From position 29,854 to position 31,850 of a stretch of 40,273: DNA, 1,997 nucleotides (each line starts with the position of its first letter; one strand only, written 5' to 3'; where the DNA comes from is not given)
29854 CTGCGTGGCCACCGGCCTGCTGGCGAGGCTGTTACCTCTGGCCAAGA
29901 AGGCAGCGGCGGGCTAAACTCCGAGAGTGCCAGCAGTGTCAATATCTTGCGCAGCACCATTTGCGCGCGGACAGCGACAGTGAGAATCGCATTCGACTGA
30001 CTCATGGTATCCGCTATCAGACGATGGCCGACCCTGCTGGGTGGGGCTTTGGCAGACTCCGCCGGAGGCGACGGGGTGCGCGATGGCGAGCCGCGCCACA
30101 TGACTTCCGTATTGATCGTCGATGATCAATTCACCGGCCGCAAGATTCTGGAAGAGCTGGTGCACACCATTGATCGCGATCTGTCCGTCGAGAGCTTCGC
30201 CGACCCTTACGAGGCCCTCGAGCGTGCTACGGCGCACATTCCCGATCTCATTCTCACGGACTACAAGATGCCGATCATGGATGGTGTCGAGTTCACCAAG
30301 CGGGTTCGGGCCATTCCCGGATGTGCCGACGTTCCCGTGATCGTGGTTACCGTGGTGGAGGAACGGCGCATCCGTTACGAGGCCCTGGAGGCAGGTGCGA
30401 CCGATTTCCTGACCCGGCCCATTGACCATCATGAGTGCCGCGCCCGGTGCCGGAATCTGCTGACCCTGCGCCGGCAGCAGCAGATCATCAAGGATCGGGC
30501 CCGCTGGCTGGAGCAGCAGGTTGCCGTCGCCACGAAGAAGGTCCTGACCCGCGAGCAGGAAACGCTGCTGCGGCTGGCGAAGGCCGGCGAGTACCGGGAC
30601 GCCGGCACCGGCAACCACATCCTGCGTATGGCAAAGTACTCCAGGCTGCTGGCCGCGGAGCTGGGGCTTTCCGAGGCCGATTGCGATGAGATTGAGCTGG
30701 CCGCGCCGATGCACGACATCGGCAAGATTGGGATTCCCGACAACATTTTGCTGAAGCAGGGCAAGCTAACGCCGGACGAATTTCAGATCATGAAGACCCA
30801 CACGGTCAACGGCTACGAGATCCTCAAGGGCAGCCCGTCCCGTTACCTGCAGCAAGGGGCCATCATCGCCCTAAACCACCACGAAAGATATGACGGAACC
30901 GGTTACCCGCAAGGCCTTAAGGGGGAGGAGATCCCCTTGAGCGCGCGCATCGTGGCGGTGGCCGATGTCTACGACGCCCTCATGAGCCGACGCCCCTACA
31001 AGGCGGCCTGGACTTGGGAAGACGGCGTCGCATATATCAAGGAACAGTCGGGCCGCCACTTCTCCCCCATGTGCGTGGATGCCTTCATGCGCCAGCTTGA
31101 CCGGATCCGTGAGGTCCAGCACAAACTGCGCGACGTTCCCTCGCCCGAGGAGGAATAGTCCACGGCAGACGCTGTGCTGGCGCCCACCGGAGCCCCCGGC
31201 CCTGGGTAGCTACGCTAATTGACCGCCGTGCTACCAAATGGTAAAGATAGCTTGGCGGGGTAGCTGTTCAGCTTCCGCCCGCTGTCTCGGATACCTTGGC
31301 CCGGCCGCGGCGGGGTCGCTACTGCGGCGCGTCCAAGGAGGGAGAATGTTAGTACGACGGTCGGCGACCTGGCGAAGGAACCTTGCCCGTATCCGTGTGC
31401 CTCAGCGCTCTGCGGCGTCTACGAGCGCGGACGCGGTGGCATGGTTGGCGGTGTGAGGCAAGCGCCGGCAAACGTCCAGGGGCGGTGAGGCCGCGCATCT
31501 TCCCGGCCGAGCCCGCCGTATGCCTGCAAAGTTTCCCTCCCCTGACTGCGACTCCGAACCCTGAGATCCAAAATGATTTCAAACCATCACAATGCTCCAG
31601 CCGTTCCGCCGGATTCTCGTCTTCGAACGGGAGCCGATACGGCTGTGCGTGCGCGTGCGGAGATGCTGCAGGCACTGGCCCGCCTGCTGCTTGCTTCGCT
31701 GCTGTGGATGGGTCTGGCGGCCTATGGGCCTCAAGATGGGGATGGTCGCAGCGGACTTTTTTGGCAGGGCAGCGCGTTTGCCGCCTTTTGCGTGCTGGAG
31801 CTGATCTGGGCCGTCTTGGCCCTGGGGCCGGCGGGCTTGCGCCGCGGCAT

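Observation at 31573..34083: Full-length, catalytically dead RpfC paralog with an intact receiver, sitting in the rpfH position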

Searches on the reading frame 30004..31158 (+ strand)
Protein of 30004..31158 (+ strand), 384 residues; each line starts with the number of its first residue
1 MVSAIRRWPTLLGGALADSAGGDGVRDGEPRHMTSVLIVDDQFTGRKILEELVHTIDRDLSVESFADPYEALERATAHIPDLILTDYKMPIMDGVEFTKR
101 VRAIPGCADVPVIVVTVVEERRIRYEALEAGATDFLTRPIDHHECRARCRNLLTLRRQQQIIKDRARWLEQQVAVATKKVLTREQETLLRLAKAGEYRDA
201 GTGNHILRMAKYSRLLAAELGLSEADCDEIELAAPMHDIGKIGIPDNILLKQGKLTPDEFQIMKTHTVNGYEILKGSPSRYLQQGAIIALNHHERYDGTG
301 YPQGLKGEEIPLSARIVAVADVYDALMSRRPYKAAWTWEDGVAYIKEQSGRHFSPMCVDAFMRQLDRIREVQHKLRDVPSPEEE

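Call 3: search_protein_families(library=pfam, proteins=[window:30004-31158:+], max_evalue=1)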
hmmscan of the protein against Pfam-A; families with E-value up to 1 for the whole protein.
window:30004-31158:+ (384 aa): 5 families
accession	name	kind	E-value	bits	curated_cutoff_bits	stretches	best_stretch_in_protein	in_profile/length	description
PF13487.12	HD_5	-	3.6e-38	131.4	27.2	1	204-354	16-167/170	HD domain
PF01966.28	HD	-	1.5e-24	87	22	1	203-325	2-115/116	HD domain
PF00072.30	Response_reg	-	1.8e-23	83.3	30.2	1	36-148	1-109/111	Response regulator receiver domain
PF08668.18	HDOD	-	0.066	13.1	22.9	1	202-243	95-134/196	HDOD domain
PF24653.1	Phage_OMP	-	0.1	13.3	27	1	254-344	32-120/122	Cyanophage outer membrane protein like beta barrel domain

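Call 6: search_protein_families(library=ncbifam, proteins=[window:30004-31158:+], max_evalue=0.01)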
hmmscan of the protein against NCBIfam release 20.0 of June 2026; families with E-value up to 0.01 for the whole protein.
window:30004-31158:+ (384 aa): 93 families (the best 25 are shown)
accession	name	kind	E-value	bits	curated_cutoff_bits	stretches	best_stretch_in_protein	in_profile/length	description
NF053512.1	nitric_RR_NosR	exception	1.8e-45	155.7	400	2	179-373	172-362/422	response regulator c-di-GMP phosphodiesterase, NosR family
NF007135.0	PRK09581.1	equivalog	7.6e-22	77.7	474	1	33-178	2-144/457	PleD family two-component system response regulator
NF009206.0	PRK12555.1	subfamily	1.3e-18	67.1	342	1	35-187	2-154/340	chemotaxis-specific protein-glutamate methyltransferase CheB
TIGR02154.1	PhoB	equivalog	7.8e-18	64.6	296.2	1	34-188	3-154/226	phosphate regulon transcriptional regulator PhoB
NF001965.0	PRK00742.1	subfamily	1.2e-17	64.1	293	1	34-177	4-146/357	chemotaxis-specific protein-glutamate methyltransferase CheB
NF047465.1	hybrid_HK_LvrA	exception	2.1e-16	59.1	1200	1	32-161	466-592/819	hybrid histidine kinase/response regulator LvrA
NF045944.1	ResRegRpaBCyano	equivalog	4.3e-16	59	330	1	37-166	1-123/229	response regulator transcription factor RpaB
NF040689.1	MtrAB_MtrA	equivalog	9.2e-16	57.8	300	1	36-186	1-144/219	MtrAB system response regulator MtrA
NF008318.0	PRK11107.1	equivalog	3e-15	55.4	890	1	30-152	664-784/920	two-component sensor histidine kinase BarA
NF041733.1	resp_reg_CseB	equivalog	5.7e-15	55.3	350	1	35-171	2-132/228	two-component system response regulator CseB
NF008296.0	PRK11083.1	equivalog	4.9e-14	52.3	273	1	33-193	3-156/228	two-component system response regulator CreB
NF007820.0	PRK10529.1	equivalog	9.1e-14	51.4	325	1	33-186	1-149/225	two-component system response regulator KdpE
NF006900.1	PRK09390.1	equivalog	9.2e-14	51.4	255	1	34-173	5-140/203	response regulator FixJ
NF040534.1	resp_reg_YycF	equivalog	2.4e-13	49.9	340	1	36-177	3-137/231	response regulator YycF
NF008469.0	PRK11361.1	equivalog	2.4e-13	49.6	714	1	34-182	5-147/461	acetoacetate metabolism transcriptional regulator AtoC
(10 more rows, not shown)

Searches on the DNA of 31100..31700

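Call 90: search_rna_families(source=window, start=31100, end=31700, threshold=evalue, max_evalue=1)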
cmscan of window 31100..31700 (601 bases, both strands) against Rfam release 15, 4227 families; matches with E-value up to 1: 0.
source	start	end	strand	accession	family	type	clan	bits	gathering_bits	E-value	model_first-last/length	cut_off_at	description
